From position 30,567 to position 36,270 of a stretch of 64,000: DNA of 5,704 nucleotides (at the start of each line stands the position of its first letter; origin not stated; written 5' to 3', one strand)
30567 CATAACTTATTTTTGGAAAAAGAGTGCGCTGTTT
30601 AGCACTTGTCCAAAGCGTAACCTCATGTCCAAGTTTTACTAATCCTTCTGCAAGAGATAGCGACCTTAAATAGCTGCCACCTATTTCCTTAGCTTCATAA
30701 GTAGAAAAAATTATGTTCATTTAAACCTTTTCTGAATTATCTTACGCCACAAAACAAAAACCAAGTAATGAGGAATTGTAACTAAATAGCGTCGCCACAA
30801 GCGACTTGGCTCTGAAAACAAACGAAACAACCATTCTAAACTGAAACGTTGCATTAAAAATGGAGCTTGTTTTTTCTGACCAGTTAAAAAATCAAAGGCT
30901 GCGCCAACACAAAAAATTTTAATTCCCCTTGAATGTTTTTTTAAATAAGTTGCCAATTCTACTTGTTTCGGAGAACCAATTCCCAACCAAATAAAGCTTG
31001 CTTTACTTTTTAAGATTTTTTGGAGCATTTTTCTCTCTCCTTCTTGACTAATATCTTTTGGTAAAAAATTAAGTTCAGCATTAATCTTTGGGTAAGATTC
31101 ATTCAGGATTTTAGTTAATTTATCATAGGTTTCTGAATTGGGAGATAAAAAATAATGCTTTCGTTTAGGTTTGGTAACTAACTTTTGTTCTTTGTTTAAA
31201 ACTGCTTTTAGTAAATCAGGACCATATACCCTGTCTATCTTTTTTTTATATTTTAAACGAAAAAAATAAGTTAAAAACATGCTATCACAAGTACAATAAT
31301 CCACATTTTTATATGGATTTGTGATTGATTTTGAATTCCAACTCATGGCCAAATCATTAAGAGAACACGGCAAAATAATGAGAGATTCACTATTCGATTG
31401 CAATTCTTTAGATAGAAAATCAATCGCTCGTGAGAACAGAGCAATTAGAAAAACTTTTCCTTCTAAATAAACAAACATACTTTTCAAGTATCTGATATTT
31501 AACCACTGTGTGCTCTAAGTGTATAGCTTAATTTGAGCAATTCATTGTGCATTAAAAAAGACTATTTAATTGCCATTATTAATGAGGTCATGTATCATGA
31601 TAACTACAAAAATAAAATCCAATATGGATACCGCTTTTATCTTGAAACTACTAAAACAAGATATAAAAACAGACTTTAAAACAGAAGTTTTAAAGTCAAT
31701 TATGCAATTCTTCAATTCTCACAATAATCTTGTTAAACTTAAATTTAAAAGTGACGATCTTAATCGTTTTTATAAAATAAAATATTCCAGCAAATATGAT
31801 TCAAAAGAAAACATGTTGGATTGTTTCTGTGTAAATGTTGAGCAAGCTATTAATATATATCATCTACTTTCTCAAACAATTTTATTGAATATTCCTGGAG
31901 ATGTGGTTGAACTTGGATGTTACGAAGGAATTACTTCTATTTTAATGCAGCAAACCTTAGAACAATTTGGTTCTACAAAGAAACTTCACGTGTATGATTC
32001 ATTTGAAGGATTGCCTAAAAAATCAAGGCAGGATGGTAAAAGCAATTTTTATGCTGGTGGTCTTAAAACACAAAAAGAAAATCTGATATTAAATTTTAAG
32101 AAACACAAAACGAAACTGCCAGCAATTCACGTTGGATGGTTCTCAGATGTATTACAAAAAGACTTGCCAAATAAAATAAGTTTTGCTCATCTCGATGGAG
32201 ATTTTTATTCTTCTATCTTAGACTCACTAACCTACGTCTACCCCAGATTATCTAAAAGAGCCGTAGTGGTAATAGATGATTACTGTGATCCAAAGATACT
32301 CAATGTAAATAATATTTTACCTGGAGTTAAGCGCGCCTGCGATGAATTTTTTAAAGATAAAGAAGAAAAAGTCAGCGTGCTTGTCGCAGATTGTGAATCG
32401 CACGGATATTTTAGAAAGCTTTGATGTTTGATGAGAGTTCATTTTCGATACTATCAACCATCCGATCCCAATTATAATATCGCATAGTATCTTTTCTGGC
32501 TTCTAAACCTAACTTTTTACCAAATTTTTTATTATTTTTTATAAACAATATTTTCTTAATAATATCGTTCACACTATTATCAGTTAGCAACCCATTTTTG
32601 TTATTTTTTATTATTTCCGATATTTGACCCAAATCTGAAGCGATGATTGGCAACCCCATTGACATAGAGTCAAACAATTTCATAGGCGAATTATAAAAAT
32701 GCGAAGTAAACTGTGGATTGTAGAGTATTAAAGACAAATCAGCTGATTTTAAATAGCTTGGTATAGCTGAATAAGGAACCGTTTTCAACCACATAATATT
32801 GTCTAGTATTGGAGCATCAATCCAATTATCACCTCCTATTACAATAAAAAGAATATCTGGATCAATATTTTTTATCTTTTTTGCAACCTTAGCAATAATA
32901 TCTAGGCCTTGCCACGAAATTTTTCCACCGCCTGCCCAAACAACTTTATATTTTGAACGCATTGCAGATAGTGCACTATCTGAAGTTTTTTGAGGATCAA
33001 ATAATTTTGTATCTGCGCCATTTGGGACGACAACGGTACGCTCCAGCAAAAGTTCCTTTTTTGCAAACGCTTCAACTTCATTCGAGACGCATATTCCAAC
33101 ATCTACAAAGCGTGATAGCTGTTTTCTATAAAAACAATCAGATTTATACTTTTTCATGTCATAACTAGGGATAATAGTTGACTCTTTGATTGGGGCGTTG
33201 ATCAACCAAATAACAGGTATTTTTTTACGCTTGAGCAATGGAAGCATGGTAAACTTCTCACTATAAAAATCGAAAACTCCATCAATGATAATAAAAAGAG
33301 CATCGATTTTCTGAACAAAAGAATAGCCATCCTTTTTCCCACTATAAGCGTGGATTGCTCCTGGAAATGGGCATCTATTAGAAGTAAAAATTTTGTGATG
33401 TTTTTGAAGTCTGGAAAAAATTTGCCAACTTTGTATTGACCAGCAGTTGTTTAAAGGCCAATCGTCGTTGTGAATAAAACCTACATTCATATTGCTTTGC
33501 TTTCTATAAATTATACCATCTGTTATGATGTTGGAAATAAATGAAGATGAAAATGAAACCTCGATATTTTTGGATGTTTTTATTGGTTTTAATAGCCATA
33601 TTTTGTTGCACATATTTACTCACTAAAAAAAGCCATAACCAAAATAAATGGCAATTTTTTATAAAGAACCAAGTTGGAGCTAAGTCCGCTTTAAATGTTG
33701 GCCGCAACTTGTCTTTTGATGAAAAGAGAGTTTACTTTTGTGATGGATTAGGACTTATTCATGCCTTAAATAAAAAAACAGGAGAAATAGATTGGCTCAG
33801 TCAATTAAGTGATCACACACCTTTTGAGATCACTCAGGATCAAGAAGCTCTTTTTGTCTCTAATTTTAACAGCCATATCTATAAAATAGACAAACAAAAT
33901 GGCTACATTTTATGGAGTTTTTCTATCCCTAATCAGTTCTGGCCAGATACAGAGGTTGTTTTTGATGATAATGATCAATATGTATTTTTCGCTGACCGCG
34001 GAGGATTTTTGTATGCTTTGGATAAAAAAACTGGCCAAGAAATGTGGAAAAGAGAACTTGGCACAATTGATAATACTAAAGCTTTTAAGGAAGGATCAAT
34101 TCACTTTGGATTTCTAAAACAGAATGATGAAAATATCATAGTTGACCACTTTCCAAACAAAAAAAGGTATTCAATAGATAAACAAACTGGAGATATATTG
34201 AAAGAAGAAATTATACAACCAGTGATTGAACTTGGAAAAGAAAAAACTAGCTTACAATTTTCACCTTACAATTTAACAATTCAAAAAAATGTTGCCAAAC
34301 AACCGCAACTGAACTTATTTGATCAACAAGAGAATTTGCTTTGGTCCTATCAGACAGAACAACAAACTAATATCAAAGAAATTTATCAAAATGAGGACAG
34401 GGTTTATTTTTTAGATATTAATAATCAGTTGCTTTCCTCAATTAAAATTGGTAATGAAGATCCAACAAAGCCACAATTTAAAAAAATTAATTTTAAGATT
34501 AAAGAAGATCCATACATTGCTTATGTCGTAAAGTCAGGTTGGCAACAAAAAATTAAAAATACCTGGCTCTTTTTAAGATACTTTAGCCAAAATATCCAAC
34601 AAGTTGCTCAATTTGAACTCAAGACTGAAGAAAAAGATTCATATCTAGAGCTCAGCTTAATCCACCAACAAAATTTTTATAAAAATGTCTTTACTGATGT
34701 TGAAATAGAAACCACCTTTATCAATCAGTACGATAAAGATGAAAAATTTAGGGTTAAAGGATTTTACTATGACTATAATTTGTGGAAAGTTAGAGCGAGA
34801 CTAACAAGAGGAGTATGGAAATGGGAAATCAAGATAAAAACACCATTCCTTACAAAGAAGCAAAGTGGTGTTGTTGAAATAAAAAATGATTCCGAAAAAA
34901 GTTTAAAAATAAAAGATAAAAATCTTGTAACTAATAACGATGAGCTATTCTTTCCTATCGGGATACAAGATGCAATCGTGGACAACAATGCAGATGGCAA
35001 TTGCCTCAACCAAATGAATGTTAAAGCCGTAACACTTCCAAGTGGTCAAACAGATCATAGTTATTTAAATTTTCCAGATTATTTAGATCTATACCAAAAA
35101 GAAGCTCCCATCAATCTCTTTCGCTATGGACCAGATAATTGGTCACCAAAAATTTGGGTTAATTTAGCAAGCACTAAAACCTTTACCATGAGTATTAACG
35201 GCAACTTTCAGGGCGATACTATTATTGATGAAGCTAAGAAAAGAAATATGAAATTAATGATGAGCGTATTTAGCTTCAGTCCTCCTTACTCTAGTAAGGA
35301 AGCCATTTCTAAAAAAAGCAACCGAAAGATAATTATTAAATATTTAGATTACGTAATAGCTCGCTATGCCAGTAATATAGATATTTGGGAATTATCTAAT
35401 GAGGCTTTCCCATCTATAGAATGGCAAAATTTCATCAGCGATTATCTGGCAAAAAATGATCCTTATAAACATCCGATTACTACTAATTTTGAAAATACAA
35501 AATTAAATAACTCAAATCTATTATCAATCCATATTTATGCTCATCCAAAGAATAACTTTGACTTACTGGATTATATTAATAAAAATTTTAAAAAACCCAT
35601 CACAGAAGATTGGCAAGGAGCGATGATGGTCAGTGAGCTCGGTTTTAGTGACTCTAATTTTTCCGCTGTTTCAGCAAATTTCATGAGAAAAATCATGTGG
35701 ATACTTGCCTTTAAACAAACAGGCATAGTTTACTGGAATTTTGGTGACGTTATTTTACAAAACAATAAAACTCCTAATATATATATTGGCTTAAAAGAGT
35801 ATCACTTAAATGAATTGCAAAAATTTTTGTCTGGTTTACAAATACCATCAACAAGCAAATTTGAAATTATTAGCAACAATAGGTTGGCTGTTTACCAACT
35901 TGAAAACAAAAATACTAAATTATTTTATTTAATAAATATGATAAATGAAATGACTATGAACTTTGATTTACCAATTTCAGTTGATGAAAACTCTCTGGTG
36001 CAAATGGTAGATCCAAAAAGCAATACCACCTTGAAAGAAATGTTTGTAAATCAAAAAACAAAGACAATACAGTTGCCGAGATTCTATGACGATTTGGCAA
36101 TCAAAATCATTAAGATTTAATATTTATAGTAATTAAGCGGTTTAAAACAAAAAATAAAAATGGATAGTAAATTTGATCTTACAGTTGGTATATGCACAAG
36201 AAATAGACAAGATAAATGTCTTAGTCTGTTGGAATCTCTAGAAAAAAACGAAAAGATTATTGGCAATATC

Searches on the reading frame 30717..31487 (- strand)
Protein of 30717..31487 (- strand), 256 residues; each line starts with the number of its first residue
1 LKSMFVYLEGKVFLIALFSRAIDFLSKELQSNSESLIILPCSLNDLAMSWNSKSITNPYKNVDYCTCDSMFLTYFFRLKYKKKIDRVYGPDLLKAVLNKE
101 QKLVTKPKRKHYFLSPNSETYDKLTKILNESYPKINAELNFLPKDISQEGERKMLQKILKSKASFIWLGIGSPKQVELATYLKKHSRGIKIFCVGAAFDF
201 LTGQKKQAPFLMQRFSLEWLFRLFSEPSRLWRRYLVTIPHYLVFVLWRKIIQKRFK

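Call 16: search_protein_families(library=pfam, proteins=[window:30717-31487:-], max_evalue=0.001)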
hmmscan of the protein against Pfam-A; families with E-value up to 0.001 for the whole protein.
window:30717-31487:- (256 aa): 1 family
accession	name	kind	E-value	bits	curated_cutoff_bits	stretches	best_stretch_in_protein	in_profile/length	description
PF03808.19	Glyco_tran_WecG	-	1.9e-39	135.6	27.4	1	63-234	2-168/168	Glycosyl transferase WecG/TagA/CpsF family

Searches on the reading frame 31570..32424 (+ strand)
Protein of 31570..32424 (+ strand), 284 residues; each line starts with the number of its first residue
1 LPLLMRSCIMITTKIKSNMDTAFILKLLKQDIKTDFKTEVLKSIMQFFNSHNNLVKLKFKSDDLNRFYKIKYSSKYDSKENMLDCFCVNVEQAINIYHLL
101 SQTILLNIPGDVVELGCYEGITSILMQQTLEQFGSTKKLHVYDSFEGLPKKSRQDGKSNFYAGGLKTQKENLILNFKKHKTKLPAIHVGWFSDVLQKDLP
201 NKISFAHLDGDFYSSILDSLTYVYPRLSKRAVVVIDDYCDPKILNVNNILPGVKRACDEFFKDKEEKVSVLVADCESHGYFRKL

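Call 16: search_protein_families(library=pfam, proteins=[window:31570-32424:+], max_evalue=0.001)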
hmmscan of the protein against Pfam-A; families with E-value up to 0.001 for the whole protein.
window:31570-32424:+ (284 aa): 2 families
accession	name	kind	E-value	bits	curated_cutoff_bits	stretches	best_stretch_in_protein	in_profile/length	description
PF05711.17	TylF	-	7.6e-25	88.1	23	1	98-240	81-231/264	Macrocin-O-methyltransferase (TylF)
PF13578.12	Methyltransf_24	-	1.2e-10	42.7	26.3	1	113-238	1-105/105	Methyltransferase domain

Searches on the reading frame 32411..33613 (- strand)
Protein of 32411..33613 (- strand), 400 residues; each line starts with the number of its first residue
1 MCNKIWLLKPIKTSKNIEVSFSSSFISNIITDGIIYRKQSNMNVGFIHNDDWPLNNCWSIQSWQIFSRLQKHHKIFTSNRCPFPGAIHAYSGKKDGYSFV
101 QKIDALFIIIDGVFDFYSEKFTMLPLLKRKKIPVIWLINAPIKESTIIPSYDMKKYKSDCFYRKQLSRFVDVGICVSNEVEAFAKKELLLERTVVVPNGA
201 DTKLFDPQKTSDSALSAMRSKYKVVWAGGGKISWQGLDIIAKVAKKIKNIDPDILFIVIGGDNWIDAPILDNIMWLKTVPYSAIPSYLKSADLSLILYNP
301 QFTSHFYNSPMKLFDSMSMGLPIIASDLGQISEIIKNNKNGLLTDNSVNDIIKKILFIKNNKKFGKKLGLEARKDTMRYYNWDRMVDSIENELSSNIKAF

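Call 16: search_protein_families(library=pfam, proteins=[window:32411-33613:-], max_evalue=0.001)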
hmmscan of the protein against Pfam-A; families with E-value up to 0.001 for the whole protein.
window:32411-33613:- (400 aa): 4 families
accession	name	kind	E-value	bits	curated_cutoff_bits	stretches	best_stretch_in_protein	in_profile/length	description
PF00534.26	Glycos_transf_1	-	2.4e-16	60.2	26.4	1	233-374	26-171/172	Glycosyl transferases group 1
PF13692.12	Glyco_trans_1_4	-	5.4e-15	56.3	27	1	223-357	3-138/142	Glycosyl transferases group 1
PF13524.12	Glyco_trans_1_2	-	1.6e-08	35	25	1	252-390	13-143/144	Glycosyl transferase-like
PF13439.12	Glyco_transf_4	-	0.00015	22.3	28.5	1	122-203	87-169/170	Glycosyltransferase Family 4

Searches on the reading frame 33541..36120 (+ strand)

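Call 17: search_protein_families(library=pfam, proteins=[window:33541-36120:+], max_evalue=0.001)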
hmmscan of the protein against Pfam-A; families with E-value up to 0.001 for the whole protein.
window:33541-36120:+ (859 aa): 4 families
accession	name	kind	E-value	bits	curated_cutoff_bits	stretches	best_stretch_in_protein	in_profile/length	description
PF13360.13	PQQ_2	-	1.2e-12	48.4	27.6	1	50-182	24-155/233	Outer membrane protein assembly factor BamB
PF13570.13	Beta-prop_ACSF4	-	9.1e-11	42.2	133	1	57-174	57-174/329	Beta-alanine-activating enzyme, beta-propeller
PF16586.11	DUF5060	-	5.4e-08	33.4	27.2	1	370-431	9-68/70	Domain of unknown function (DUF5060)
PF25293.1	Beta-prop_EMC1_N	-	1.1e-06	29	34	1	61-223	31-193/219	EMC1 N-terminal beta-propeller domain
